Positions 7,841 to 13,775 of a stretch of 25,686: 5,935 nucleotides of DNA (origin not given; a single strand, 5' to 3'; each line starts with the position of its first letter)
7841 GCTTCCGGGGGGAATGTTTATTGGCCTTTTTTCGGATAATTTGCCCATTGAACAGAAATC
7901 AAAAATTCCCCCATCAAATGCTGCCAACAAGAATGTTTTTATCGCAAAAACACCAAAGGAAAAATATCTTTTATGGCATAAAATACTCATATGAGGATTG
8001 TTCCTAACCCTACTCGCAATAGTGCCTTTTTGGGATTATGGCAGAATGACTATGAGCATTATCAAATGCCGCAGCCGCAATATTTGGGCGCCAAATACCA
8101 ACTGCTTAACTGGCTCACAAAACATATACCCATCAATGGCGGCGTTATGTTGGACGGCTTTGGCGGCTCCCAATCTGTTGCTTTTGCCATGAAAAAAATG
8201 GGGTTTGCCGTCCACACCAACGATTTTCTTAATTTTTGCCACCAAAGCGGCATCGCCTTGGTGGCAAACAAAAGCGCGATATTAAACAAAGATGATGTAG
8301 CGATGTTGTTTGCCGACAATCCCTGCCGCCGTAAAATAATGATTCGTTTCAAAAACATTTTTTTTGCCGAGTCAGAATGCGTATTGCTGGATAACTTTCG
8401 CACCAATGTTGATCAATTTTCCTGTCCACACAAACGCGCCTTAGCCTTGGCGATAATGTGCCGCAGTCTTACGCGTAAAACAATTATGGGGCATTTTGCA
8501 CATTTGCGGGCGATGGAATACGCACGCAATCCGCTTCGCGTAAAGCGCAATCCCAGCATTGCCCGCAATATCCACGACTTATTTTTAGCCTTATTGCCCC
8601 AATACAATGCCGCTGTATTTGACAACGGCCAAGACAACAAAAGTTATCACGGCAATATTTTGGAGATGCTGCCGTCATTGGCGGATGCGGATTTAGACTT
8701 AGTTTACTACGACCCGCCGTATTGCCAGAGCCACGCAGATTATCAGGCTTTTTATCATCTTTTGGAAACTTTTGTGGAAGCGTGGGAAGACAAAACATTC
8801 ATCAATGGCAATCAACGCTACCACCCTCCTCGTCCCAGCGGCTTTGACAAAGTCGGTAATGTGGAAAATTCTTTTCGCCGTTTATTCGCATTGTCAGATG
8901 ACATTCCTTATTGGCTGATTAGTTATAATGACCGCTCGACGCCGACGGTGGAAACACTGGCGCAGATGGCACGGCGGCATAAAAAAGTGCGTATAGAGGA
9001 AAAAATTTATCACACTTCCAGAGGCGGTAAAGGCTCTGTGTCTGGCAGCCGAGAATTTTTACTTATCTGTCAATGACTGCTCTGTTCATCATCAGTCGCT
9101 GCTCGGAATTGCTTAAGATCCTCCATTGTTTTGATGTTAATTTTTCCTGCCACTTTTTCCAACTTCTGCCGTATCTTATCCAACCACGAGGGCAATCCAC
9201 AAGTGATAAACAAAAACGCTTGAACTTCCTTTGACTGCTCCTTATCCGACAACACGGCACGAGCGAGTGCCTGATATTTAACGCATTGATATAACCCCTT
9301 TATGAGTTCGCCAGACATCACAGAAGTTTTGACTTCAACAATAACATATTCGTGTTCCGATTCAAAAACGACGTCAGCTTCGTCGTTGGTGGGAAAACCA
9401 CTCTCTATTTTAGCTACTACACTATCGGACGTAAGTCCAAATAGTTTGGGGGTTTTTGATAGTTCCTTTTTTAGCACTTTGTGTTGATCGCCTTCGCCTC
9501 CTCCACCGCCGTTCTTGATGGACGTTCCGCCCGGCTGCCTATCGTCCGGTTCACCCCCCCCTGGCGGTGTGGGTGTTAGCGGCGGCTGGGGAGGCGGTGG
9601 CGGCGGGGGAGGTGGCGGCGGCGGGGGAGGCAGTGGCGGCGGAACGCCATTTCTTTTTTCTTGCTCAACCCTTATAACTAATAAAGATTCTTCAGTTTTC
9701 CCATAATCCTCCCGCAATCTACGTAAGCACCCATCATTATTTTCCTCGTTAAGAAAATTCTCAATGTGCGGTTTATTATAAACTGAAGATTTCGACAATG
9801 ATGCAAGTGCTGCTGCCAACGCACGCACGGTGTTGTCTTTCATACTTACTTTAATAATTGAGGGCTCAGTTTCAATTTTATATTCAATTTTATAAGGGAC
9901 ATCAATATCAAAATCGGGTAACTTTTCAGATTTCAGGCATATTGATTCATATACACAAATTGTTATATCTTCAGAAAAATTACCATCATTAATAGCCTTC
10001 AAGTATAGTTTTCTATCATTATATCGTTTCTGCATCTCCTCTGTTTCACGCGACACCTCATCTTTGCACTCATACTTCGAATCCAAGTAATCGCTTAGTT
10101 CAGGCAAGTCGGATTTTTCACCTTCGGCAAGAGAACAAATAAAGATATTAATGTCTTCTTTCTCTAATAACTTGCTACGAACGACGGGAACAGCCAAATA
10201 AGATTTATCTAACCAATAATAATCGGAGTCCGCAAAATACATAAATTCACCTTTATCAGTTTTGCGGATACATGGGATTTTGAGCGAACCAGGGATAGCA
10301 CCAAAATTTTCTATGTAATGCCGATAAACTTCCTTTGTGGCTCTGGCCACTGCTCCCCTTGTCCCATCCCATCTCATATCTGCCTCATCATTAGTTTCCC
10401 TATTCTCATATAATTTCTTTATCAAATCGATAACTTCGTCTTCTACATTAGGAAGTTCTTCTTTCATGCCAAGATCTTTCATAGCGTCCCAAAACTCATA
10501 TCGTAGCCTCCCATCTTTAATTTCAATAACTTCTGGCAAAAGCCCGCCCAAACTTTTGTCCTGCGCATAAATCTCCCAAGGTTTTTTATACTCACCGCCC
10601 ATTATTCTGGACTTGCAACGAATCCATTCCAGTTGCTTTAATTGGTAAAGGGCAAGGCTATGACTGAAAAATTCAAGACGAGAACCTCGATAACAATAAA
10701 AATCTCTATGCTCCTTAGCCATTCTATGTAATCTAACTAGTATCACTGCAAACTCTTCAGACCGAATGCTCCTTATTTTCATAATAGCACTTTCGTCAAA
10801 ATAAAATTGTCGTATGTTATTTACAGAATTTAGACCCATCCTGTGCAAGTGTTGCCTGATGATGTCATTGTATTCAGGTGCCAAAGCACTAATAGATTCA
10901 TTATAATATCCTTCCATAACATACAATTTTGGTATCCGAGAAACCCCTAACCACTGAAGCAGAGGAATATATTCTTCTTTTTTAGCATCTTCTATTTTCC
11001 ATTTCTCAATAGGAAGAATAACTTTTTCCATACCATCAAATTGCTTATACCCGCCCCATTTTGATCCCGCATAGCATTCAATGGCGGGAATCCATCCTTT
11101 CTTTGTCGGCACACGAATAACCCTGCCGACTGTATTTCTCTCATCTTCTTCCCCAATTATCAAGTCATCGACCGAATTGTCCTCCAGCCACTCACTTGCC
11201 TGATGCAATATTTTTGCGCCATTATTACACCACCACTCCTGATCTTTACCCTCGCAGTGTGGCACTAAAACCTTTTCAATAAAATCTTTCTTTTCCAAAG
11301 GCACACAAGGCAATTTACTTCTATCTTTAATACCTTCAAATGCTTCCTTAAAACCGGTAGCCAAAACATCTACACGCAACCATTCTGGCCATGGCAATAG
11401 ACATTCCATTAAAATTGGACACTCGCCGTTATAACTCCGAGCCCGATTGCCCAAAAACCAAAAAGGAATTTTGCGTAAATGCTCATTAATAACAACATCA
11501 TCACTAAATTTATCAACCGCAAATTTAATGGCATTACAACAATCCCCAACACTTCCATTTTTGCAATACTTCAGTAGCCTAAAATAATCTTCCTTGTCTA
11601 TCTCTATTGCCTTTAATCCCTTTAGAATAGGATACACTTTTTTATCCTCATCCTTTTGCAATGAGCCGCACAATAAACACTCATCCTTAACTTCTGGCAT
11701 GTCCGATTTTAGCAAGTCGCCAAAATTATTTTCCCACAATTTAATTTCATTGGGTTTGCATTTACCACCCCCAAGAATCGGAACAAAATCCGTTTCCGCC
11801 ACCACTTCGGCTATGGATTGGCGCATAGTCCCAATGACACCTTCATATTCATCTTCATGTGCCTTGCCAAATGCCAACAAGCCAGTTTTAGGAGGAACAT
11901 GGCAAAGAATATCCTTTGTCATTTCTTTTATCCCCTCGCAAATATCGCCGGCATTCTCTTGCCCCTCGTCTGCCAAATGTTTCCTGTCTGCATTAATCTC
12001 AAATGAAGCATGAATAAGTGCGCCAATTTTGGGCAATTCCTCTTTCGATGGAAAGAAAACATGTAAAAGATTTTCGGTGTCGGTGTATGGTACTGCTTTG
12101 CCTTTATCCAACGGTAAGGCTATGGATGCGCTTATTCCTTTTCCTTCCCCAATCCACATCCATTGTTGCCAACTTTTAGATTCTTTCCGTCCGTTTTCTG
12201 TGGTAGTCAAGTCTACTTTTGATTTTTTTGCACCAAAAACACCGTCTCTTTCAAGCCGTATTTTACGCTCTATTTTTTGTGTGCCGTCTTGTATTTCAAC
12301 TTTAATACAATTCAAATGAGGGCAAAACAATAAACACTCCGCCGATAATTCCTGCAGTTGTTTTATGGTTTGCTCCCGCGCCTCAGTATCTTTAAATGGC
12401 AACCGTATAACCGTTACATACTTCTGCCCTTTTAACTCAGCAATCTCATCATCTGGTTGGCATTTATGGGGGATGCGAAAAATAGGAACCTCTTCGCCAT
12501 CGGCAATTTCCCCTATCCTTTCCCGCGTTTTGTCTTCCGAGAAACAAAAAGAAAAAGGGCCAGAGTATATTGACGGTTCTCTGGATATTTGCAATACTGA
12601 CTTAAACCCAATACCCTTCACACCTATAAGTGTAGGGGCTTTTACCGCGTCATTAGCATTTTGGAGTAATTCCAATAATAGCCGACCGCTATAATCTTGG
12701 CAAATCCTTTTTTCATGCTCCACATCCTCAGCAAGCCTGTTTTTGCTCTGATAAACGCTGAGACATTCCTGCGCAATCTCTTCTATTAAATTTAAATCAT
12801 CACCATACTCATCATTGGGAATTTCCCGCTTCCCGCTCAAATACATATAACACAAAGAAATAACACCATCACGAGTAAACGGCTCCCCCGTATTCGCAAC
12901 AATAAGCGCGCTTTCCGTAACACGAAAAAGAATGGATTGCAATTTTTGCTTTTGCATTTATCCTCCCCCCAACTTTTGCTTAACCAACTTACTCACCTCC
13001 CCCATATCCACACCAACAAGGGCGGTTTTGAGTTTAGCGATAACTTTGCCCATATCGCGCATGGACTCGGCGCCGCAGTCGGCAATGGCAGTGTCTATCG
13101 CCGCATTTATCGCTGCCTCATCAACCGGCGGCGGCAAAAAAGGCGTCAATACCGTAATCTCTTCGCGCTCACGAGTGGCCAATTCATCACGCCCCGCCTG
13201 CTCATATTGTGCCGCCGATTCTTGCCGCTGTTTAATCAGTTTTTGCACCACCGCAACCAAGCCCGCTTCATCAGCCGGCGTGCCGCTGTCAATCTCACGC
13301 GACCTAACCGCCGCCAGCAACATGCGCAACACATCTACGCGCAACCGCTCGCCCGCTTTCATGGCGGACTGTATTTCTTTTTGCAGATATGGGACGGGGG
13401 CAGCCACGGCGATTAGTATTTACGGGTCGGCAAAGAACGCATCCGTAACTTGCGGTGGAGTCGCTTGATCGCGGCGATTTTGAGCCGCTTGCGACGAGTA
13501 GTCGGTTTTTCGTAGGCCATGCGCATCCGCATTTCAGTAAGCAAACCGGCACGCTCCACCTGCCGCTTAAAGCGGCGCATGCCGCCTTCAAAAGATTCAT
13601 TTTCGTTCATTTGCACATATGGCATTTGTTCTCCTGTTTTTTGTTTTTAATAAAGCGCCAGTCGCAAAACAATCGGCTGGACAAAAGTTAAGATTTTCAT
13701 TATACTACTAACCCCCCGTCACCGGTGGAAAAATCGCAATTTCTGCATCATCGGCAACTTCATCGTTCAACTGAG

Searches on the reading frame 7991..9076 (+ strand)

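Call 30: search_protein_families(library=pfam, proteins=[window:7991-9076:+], max_evalue=0.001)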
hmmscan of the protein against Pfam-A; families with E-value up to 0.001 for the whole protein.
window:7991-9076:+ (361 aa): 2 families
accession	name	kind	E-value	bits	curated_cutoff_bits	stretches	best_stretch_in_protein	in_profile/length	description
PF02086.21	MethyltransfD12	-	1.6e-10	41.6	22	1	31-258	1-201/253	D12 class N6 adenine-specific DNA methyltransferase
PF03602.21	Cons_hypoth95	-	4.8e-05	23.6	24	0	214-260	91-138/182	Conserved hypothetical protein 95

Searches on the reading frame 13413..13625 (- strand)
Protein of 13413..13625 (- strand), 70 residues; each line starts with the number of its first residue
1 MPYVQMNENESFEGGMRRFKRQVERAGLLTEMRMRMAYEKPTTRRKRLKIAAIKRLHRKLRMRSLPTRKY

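Call 31: search_protein_families(library=pfam, proteins=[window:13413-13625:-], max_evalue=0.01)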
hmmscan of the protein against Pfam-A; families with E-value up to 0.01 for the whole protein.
window:13413-13625:- (70 aa): 1 family
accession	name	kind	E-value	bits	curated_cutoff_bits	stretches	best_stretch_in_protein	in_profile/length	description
PF01165.25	Ribosomal_S21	-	5.8e-18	64.8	27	1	4-56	2-54/55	Ribosomal protein S21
